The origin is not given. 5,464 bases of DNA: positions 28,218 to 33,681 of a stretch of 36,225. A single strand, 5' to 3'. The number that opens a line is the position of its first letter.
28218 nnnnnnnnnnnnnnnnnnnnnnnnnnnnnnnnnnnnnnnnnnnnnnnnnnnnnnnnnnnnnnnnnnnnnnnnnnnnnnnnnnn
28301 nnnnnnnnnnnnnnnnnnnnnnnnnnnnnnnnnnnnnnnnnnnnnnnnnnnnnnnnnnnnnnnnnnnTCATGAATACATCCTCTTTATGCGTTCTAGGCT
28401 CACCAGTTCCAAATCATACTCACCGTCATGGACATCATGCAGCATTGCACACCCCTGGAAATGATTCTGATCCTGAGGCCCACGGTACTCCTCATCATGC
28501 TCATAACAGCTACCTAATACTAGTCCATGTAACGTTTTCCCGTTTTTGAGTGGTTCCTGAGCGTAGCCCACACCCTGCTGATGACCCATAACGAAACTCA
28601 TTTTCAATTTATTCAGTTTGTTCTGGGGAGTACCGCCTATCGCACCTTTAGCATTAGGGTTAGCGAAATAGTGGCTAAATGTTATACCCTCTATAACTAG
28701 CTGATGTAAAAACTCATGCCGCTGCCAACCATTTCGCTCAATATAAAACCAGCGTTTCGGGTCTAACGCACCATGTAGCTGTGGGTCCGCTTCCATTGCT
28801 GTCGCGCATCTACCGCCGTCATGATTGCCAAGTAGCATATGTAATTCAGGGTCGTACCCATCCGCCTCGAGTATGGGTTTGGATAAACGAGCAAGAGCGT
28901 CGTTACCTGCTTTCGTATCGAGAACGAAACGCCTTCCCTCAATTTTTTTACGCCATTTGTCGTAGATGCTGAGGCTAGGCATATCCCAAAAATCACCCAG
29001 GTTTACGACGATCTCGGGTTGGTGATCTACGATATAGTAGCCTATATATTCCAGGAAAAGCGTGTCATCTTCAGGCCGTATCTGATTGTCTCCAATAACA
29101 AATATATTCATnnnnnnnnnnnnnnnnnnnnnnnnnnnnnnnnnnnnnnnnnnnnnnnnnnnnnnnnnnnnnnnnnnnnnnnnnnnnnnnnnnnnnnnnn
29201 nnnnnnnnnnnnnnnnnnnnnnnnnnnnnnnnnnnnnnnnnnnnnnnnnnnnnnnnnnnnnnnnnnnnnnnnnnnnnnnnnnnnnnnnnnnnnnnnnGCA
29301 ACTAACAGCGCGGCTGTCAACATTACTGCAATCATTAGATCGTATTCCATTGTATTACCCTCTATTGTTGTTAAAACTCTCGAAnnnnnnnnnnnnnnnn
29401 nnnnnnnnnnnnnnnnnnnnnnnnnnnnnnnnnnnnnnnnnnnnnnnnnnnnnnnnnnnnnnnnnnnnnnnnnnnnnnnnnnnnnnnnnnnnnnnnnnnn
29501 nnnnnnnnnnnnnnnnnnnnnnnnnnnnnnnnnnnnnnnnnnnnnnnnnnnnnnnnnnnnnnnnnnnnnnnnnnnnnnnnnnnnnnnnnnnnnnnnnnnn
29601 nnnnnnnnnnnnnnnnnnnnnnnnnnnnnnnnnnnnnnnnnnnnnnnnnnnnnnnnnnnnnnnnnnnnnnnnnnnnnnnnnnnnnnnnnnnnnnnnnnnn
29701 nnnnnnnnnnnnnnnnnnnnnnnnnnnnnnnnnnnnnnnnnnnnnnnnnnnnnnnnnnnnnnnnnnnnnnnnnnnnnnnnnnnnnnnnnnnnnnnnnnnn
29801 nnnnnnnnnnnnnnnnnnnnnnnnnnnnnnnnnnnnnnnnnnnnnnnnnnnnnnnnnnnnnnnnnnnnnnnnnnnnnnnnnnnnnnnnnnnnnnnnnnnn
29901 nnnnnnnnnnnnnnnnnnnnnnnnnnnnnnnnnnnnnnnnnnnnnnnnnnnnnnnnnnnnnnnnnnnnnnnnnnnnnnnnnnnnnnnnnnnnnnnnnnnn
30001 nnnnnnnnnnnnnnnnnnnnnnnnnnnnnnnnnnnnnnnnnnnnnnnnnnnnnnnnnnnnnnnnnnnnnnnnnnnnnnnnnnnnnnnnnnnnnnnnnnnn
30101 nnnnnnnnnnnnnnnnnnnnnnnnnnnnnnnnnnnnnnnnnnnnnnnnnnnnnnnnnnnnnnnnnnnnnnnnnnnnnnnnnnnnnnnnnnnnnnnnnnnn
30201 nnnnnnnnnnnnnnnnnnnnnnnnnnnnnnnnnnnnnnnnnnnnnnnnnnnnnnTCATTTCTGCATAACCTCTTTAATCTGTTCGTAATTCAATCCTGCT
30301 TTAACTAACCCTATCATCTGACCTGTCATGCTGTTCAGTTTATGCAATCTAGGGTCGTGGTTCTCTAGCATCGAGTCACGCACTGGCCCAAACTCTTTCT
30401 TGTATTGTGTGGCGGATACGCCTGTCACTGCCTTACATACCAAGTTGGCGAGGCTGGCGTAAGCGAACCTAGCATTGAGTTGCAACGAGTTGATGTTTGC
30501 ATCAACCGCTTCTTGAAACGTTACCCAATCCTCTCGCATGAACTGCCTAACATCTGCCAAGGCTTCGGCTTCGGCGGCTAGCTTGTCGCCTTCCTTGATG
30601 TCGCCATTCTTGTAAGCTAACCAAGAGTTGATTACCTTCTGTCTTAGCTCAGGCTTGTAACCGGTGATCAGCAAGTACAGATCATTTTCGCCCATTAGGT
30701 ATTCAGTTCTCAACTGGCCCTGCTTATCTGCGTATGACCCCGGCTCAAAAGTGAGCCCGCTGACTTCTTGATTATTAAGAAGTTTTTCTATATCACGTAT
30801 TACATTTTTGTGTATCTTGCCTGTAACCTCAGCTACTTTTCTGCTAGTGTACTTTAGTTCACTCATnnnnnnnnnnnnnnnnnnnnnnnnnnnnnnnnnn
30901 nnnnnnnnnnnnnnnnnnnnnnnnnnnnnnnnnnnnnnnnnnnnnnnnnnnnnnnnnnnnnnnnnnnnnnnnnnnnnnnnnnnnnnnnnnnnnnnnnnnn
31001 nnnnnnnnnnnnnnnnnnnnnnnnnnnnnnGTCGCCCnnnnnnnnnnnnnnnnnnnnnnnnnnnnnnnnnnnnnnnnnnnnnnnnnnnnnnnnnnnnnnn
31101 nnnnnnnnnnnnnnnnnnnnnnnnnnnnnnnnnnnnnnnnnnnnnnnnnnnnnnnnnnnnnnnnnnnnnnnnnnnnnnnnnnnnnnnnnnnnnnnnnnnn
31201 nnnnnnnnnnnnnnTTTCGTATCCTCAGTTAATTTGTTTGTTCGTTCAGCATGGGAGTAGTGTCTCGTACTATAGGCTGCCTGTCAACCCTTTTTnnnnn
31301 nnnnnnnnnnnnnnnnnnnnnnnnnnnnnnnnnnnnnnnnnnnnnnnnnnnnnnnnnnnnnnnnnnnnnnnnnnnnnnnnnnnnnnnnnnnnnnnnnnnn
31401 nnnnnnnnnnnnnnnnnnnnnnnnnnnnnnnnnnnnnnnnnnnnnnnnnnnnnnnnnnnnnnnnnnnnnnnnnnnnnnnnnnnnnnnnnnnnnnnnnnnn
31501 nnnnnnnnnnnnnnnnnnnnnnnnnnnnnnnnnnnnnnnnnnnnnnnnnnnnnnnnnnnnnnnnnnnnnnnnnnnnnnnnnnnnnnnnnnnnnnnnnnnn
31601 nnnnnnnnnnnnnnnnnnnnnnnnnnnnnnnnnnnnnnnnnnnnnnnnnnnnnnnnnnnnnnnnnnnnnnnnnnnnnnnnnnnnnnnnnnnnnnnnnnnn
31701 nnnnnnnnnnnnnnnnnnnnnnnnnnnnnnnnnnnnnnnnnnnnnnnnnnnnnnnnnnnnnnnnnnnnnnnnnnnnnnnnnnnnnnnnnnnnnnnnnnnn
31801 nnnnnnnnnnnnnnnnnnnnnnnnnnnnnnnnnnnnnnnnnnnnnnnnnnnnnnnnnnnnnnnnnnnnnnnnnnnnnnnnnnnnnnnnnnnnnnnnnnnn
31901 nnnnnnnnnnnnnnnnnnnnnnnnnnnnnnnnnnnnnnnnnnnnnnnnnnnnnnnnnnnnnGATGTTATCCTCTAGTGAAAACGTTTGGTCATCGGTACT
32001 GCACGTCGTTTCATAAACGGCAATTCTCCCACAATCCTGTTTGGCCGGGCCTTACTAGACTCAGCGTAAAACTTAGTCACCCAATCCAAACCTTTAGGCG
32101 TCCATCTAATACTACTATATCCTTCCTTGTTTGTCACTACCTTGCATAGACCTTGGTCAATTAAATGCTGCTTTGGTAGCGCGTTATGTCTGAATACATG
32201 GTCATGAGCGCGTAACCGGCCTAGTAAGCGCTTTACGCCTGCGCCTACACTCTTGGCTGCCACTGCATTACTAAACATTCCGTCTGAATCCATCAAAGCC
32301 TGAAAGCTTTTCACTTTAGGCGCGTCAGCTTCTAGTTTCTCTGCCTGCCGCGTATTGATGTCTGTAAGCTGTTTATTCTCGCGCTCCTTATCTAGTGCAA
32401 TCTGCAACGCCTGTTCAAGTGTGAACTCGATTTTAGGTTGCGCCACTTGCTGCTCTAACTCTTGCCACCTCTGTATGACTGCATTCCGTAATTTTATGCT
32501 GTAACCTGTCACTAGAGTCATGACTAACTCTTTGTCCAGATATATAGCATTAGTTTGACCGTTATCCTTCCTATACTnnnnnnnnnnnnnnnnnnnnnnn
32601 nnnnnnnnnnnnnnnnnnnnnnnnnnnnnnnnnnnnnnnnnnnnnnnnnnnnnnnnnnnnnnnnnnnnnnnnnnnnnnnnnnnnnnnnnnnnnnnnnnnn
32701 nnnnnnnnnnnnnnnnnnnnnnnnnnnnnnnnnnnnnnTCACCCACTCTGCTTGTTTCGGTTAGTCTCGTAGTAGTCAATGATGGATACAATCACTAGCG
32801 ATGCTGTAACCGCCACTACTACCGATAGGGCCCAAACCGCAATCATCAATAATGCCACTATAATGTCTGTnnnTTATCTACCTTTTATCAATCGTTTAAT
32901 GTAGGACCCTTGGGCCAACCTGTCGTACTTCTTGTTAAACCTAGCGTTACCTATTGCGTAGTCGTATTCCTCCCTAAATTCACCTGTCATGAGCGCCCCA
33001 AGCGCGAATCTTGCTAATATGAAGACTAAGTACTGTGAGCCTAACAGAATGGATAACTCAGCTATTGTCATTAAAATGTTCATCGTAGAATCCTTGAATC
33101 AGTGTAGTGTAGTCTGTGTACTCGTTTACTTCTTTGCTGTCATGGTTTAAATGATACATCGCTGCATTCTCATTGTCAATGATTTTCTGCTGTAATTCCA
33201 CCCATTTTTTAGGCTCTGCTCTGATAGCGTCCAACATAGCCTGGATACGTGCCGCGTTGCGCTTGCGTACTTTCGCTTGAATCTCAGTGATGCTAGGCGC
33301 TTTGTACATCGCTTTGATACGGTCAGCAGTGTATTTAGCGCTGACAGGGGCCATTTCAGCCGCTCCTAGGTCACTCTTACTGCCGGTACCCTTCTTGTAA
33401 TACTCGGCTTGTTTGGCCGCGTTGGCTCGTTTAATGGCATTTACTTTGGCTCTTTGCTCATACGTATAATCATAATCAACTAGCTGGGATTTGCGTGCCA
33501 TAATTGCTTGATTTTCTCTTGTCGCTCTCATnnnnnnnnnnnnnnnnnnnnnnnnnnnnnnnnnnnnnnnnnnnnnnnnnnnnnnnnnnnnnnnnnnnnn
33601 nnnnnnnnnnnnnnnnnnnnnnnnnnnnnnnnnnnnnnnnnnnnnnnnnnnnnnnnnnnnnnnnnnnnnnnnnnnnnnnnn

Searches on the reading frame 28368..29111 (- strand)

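Call 9: search_protein_families(library=phrogs, proteins=[window:28368-29111:-], max_evalue=0.001)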
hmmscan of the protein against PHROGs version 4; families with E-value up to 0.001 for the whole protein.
window:28368-29111:- (247 aa): 1 family
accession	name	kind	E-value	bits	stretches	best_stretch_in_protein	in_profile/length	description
phrog_221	-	other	1.3e-48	167.1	1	2-243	113-352/367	metallo-phosphoesterase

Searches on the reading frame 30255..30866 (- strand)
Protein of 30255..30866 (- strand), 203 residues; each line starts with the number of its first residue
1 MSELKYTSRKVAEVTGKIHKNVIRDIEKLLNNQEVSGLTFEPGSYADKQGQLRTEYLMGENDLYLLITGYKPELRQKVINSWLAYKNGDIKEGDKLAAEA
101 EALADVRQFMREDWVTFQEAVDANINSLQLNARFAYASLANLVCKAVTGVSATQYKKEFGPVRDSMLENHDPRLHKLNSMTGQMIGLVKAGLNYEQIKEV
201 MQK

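Call 8: search_protein_families(library=phrogs, proteins=[window:30255-30866:-], max_evalue=0.01)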
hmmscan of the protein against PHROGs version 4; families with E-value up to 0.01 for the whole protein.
window:30255-30866:- (203 aa): 9 families
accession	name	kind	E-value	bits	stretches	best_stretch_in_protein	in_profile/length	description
phrog_2657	-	transcription regulation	6.1e-18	66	1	6-202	24-220/243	transcriptional regulator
phrog_63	-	transcription regulation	2.8e-16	60.9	1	3-123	130-248/431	anti-repressor Ant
phrog_518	-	transcription regulation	5.6e-12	46.7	1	5-71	23-89/268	Rha-like transcriptional regulator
phrog_8235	-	transcription regulation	9.3e-10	39.5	1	6-84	13-100/219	anti-repressor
phrog_10324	-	transcription regulation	1.4e-08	35.8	1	4-81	4-86/205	anti-repressor Ant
phrog_373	-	transcription regulation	1.2e-07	32.4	1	7-71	101-170/373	anti-repressor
phrog_18886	-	unknown function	7.1e-07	29.9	1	4-70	17-87/269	-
phrog_995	-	transcription regulation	1.2e-05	25.9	1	7-70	122-185/307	transcriptional regulator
phrog_15204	-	transcription regulation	0.0083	16.9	0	7-40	38-71/79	anti-repressor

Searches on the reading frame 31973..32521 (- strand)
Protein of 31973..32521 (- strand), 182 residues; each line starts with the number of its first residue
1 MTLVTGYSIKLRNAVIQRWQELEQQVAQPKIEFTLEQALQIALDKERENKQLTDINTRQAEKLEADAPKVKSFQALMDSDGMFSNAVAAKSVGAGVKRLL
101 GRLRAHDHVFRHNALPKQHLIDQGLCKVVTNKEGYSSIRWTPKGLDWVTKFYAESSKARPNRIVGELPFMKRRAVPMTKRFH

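Call 8: search_protein_families(library=phrogs, proteins=[window:31973-32521:-], max_evalue=0.01)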
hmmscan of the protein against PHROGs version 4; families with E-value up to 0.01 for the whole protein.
window:31973-32521:- (182 aa): 4 families
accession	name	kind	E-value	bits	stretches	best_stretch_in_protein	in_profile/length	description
phrog_63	-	transcription regulation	4.6e-26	93.1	1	2-157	196-360/431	anti-repressor Ant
phrog_130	-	transcription regulation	1.3e-08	35.4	1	36-150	277-406/480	anti-repressor Ant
phrog_4936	-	transcription regulation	5e-05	24.3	1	3-54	97-152/257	transcriptional regulator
phrog_8235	-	transcription regulation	0.00038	21.2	1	1-30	80-109/219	anti-repressor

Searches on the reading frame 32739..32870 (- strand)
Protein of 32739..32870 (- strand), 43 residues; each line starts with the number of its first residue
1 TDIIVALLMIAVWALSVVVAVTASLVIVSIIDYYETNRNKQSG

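Call 63: search_protein_families(library=phrogs, proteins=[window:32739-32870:-], max_evalue=10)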
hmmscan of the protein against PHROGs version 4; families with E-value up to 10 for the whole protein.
window:32739-32870:- (43 aa): 3 families
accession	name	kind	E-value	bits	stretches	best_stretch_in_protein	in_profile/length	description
phrog_14512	-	moron, auxiliary metabolic gene and host takeover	0.038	15.4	1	2-24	34-56/72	membrane protein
phrog_8444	-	unknown function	0.25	12.5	1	9-40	5-36/134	-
phrog_30488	-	unknown function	1.4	10.4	1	2-23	9-30/81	-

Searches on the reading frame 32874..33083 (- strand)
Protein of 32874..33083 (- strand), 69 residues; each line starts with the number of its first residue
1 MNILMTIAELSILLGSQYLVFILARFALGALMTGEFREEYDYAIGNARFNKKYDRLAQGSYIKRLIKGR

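Call 7: search_protein_families(library=pfam, proteins=[window:32874-33083:-], max_evalue=1)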
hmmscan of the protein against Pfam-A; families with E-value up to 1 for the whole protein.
window:32874-33083:- (69 aa): 0 families

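Call 63: search_protein_families(library=phrogs, proteins=[window:32874-33080:-], max_evalue=10)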
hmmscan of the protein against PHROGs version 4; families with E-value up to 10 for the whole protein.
window:32874-33080:- (68 aa): 1 family
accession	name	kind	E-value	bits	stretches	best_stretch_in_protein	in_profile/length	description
phrog_14844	-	unknown function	0.29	12.5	1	35-61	19-45/115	-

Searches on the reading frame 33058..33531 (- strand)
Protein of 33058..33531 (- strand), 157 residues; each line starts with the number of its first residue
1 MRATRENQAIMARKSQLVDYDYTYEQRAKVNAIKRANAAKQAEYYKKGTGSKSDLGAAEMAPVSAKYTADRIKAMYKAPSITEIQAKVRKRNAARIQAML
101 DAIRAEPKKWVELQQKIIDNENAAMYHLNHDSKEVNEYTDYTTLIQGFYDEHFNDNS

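Call 7: search_protein_families(library=pfam, proteins=[window:33058-33531:-], max_evalue=1)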
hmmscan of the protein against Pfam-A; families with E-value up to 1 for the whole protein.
window:33058-33531:- (157 aa): 0 families

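Call 8: search_protein_families(library=phrogs, proteins=[window:33058-33531:-], max_evalue=0.01)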
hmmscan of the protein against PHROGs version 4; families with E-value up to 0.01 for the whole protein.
window:33058-33531:- (157 aa): 0 families

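Call 18: find_related_loci(query=window:33058-33531:-, collection=viral_contigs, flank=6000)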
Query window:33058-33531:- (157 aa) in viral_contigs; peptide patterns used: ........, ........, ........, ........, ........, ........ (x = any residue, [..] = any of these).
29 stretches matched a pattern, but none encodes a relative of the query by tblastn (E <= 1e-3).
